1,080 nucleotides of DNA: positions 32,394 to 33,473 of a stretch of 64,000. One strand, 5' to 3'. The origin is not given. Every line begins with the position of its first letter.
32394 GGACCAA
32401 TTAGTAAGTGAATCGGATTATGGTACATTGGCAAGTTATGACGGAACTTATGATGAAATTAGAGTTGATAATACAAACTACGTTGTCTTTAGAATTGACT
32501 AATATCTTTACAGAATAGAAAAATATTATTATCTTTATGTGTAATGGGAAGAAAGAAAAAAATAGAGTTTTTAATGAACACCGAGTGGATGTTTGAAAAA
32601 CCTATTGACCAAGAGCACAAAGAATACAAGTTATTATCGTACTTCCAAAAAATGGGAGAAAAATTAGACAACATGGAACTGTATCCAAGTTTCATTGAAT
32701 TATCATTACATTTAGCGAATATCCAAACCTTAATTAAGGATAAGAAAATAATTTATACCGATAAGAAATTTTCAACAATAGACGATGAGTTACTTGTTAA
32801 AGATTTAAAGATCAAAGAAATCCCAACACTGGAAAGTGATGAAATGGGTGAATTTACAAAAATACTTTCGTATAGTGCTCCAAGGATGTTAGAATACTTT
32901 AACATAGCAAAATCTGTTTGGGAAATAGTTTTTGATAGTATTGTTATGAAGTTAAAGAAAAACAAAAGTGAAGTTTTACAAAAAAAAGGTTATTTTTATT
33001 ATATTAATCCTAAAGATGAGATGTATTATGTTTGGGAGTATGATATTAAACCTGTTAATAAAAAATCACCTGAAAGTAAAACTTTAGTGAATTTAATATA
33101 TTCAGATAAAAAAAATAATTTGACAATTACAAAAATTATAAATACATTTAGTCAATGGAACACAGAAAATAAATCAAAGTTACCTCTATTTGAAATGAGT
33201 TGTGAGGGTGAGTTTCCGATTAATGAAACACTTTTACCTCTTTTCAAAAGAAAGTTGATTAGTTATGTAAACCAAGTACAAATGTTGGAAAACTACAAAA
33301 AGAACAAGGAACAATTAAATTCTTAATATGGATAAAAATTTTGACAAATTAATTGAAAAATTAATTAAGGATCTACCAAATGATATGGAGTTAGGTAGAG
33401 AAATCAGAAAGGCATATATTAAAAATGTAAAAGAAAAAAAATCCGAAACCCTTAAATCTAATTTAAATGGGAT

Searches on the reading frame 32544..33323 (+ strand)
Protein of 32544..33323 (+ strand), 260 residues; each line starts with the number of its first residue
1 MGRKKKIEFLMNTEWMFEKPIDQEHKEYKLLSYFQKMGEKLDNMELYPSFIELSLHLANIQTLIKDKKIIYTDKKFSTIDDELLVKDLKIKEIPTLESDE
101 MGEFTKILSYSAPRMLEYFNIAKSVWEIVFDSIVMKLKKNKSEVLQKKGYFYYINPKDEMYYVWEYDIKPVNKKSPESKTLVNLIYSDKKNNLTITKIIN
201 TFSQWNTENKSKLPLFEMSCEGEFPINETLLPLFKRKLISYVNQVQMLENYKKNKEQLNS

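Call 11: search_protein_families(library=pfam, proteins=[window:32544-33323:+], max_evalue=0.001)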
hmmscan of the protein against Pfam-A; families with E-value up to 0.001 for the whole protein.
window:32544-33323:+ (260 aa): 0 families

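Call 60: search_protein_families(library=phrogs, proteins=[window:32544-33323:+], max_evalue=0.01)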
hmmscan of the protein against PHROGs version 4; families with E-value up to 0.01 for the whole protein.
window:32544-33323:+ (260 aa): 0 families

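Call 87: search_solved_structures(query=window:32544-33323:+, max_evalue=1)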
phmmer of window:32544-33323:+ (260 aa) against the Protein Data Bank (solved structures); distinct sequences matched with E-value up to 1: 2.
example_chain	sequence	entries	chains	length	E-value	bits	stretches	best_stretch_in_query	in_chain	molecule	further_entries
1sz9_A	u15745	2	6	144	0.069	16.1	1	156-220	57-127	PCF11 protein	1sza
2bf0_X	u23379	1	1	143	0.074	16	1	156-220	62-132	PCF11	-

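Call 95: find_related_loci(query=window:32544-33323:+, collection=viral_contigs, flank=4000)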
Query window:32544-33323:+ (260 aa) in viral_contigs; peptide patterns used: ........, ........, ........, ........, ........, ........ (x = any residue, [..] = any of these).
103 stretches matched a pattern; 69 encode a relative of the query (tblastn E <= 1e-3); 66 distinct loci.
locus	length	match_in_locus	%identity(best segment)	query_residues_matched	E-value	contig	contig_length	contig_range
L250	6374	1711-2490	100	1-260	5e-172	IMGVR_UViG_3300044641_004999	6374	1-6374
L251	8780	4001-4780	98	1-260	2e-166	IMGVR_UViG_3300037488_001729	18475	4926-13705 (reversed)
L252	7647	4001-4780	98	1-260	2e-166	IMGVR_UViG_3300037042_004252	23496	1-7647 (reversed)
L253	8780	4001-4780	96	1-260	2e-165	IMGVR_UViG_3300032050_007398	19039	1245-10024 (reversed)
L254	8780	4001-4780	96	1-260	2e-165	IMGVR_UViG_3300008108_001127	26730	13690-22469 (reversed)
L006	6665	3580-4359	96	1-260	5e-166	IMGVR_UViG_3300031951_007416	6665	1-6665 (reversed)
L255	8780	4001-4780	96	1-260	2e-165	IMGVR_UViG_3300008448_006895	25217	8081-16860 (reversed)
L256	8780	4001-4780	95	1-260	8e-164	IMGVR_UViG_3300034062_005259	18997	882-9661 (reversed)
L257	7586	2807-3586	95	1-260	8e-164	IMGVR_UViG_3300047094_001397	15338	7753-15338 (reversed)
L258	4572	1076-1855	95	1-260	9e-168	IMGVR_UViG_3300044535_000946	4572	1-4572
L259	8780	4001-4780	95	1-260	8e-164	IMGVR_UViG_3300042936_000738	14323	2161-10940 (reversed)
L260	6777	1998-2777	95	1-260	7e-164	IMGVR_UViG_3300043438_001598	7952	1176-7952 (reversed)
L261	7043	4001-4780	95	1-260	7e-164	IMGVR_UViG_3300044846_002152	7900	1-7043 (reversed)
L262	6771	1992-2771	95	1-260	3e-164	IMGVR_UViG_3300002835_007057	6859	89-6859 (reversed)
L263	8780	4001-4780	92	1-260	2e-157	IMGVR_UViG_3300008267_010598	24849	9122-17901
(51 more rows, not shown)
